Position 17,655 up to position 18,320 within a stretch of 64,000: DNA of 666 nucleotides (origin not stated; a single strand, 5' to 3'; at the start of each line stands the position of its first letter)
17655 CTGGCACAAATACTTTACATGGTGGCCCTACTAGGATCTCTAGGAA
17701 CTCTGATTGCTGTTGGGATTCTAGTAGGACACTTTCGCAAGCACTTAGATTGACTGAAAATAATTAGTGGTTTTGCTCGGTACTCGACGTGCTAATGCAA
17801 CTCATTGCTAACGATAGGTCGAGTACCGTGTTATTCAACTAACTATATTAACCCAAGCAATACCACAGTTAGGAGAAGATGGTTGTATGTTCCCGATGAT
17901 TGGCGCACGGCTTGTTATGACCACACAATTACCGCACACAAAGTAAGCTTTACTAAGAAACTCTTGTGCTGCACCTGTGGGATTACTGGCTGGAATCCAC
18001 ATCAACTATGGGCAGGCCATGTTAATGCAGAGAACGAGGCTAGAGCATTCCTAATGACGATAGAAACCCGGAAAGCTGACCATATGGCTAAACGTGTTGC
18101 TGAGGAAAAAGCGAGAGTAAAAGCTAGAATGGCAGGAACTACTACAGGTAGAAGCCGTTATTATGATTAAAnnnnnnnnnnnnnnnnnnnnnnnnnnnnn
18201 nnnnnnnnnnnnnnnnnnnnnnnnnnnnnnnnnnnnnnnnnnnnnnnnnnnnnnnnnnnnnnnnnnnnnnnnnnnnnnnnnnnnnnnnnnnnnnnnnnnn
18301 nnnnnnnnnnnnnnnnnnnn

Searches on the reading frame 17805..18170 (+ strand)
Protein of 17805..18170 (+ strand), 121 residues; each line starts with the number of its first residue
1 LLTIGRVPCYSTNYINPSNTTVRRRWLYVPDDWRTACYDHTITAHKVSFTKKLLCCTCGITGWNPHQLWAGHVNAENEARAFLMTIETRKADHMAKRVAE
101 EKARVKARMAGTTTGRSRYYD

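Call 42: search_protein_families(library=pfam, proteins=[window:17805-18170:+], max_evalue=0.05)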
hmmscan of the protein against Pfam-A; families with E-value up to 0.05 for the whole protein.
window:17805-18170:+ (121 aa): 0 families

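Call 82: search_protein_families(library=phrogs, proteins=[window:17805-18170:+], max_evalue=0.01)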
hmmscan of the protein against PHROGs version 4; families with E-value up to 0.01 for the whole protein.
window:17805-18170:+ (121 aa): 1 family
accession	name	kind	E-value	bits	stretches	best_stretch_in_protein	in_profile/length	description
phrog_6028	-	unknown function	0.00091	19.8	1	67-110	80-123/265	-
